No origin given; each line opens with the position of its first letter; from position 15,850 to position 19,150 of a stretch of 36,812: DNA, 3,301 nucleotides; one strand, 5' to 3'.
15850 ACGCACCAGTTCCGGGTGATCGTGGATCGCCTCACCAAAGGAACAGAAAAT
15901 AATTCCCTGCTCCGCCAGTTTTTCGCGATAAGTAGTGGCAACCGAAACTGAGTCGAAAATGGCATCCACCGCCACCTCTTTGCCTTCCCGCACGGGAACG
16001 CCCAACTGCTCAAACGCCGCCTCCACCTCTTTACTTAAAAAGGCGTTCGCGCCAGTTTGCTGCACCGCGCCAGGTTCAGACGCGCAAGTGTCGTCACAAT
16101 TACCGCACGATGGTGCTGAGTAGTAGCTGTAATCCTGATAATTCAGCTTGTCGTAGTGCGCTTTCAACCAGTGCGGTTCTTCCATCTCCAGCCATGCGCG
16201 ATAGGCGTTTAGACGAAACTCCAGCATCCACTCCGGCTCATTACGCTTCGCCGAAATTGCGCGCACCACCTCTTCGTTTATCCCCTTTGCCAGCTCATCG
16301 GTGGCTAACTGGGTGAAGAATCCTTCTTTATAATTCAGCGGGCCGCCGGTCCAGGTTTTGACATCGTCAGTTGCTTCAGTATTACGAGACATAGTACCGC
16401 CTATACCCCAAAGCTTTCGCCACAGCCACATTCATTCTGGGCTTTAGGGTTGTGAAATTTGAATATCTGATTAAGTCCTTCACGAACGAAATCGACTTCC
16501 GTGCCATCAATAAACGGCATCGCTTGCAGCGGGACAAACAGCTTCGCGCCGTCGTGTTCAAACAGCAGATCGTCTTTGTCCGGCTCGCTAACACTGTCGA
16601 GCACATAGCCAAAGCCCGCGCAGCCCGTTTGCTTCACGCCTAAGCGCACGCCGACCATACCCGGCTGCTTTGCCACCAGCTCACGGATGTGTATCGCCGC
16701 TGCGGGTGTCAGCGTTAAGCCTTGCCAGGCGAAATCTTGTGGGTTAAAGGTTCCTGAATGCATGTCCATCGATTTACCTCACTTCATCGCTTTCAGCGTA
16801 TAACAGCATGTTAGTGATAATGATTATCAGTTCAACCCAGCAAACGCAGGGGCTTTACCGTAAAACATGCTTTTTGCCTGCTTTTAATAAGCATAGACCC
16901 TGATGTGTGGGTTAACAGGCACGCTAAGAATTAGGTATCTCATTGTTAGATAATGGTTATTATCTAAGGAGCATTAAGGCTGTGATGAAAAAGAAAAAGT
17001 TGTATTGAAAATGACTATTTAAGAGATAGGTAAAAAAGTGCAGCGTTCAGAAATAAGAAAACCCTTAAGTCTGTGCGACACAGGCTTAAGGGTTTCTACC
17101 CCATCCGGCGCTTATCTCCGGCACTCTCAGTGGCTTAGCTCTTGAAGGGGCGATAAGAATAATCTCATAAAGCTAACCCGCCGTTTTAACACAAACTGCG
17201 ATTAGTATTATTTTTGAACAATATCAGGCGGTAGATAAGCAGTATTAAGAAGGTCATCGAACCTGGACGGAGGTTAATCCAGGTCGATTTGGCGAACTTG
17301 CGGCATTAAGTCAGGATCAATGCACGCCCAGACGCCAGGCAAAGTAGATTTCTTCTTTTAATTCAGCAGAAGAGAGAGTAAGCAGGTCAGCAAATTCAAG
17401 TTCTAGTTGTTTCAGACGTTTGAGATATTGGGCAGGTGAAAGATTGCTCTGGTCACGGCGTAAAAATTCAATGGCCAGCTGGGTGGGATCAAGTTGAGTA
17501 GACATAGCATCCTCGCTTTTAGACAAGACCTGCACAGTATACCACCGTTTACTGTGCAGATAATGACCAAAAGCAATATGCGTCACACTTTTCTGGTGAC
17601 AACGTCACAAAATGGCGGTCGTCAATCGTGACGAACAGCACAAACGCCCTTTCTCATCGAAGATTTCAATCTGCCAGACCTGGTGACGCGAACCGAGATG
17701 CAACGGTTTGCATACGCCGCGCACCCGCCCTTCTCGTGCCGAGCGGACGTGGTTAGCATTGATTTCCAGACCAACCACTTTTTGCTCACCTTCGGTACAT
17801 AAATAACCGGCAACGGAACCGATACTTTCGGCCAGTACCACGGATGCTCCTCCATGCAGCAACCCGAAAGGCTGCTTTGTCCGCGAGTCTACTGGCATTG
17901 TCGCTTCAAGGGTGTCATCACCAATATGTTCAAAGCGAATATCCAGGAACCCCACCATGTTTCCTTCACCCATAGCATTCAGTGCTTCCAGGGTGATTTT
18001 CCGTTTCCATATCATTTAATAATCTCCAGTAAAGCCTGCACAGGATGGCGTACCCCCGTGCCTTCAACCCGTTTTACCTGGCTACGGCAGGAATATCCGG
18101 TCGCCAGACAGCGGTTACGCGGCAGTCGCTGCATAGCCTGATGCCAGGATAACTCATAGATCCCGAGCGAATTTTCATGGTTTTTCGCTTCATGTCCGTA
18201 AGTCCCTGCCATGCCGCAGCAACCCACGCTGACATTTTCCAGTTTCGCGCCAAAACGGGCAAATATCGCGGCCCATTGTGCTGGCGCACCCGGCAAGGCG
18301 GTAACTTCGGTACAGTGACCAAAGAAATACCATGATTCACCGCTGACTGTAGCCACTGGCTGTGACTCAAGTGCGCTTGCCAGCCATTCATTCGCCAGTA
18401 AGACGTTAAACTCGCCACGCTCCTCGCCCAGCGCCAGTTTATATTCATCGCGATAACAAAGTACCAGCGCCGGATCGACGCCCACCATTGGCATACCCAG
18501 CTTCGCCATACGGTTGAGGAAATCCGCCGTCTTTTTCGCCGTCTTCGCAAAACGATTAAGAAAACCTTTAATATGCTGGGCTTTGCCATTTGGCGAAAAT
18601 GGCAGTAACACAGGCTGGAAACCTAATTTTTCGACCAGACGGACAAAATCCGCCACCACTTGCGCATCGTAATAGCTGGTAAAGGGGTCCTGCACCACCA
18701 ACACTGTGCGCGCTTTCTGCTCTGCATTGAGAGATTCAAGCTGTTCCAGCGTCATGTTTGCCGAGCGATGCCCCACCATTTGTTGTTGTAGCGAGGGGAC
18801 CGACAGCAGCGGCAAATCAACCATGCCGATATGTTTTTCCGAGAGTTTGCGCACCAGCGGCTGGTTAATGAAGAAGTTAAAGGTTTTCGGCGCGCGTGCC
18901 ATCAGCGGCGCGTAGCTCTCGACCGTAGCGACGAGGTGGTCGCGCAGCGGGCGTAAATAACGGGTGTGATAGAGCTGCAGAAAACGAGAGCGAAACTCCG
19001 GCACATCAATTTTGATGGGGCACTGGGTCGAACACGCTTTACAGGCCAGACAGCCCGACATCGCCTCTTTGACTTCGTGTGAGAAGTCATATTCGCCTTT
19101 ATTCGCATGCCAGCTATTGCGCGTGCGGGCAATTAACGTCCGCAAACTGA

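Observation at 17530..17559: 9-bp stem hairpin between menI and ydiH, just upstream of the ydiH ribosome-binding site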

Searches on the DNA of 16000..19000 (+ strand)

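Call 6: search_rna_families(source=window, start=16000, end=19000, threshold=evalue, max_evalue=1)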
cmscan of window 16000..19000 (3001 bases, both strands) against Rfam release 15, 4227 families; matches with E-value up to 1: 3.
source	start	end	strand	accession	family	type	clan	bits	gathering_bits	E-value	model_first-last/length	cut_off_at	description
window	17091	17151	-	RF00118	rydB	Gene; sRNA;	-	81.6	50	4.3e-19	1-61/61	no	rydB RNA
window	17514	17575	-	RF03705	mir-1278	Gene; miRNA;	-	22.2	61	0.27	1-77/77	no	mir-1278 microRNA precursor family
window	17856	17901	+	RF02238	asX4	Gene; sRNA;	-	16.4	100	0.12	69-119/309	no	Xanthomonas sRNA asX4/Xoo4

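Call 7: search_dna_similar(query=window:17300-17700:+, collection=ecoli_genomes, mode=near, max_rows=12, rows=spread)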
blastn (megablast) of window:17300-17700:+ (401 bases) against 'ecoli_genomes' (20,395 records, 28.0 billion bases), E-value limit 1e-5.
Records with a match: 5422; places in all: 5423; records where one place covers at least 80% of the query: 5422.
Genomes with a match: 5422 of 5426; with a place that covers at least 80% of the query: 5422. Places per genome that has any: lowest 1, median 1, highest 2. On chromosomes: 5421 places; on plasmids: 2.
Best place of each record, by identity: >=99% 4388; 95-99% 1030; 90-95% 4.
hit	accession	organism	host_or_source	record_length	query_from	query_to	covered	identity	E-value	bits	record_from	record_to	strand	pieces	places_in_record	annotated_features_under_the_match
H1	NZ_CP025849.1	Escherichia coli strain 600468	Homo sapiens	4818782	1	401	100%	100.0%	0e+0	741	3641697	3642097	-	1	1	ydiH: YdiH family protein | menI: 1,4-dihydroxy-2-naphthoyl-CoA hydrolase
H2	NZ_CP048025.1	Escherichia coli strain GZEC065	Homo sapiens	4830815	1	401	100%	100.0%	0e+0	741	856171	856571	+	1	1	ydiH: YdiH family protein | menI: 1,4-dihydroxy-2-naphthoyl-CoA hydrolase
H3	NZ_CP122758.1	Escherichia coli strain ETEC1739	Sus scrofa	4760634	1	401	100%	100.0%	0e+0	741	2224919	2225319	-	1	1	ydiH: YdiH family protein | menI: 1,4-dihydroxy-2-naphthoyl-CoA hydrolase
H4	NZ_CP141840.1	Escherichia coli strain LA3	goose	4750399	1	401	100%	100.0%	0e+0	741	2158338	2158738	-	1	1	ydiH: YdiH family protein | menI: 1,4-dihydroxy-2-naphthoyl-CoA hydrolase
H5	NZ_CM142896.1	Escherichia coli strain 2196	Homo sapiens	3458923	1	401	100%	100.0%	0e+0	741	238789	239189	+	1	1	ydiH: YdiH family protein | menI: 1,4-dihydroxy-2-naphthoyl-CoA hydrolase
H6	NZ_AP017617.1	Escherichia coli strain MRY15-117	Bos taurus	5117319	1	401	100%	99.8%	0e+0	736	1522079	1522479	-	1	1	ydiH: YdiH family protein | menI: 1,4-dihydroxy-2-naphthoyl-CoA hydrolase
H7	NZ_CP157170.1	Escherichia coli strain 99E2750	Homo sapiens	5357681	1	401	100%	99.8%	0e+0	736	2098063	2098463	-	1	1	ydiH: YdiH family protein | menI: 1,4-dihydroxy-2-naphthoyl-CoA hydrolase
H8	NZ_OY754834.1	Escherichia coli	-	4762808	1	401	100%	99.8%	0e+0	736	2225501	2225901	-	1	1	ydiH: YdiH family protein | menI: 1,4-dihydroxy-2-naphthoyl-CoA hydrolase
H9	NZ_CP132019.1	Escherichia coli strain JCH767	Homo sapiens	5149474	1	401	100%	99.5%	0e+0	730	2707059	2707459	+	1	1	ydiH: YdiH family protein | menI: 1,4-dihydroxy-2-naphthoyl-CoA hydrolase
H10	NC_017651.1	Escherichia coli str. 'clone D i2' strain clone D i2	-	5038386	1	401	100%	97.8%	0e+0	691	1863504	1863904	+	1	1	ydiH: YdiH family protein | menI: 1,4-dihydroxy-2-naphthoyl-CoA hydrolase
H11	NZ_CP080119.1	Escherichia coli strain M45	Homo sapiens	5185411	1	401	100%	97.5%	0e+0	686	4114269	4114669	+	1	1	ydiH: YdiH family protein | menI: 1,4-dihydroxy-2-naphthoyl-CoA hydrolase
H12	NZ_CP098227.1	Escherichia coli strain XJ6-3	bovine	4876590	16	401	96%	93.5%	2e-160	573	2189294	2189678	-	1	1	ydiH: YdiH family protein | menI: 1,4-dihydroxy-2-naphthoyl-CoA hydrolase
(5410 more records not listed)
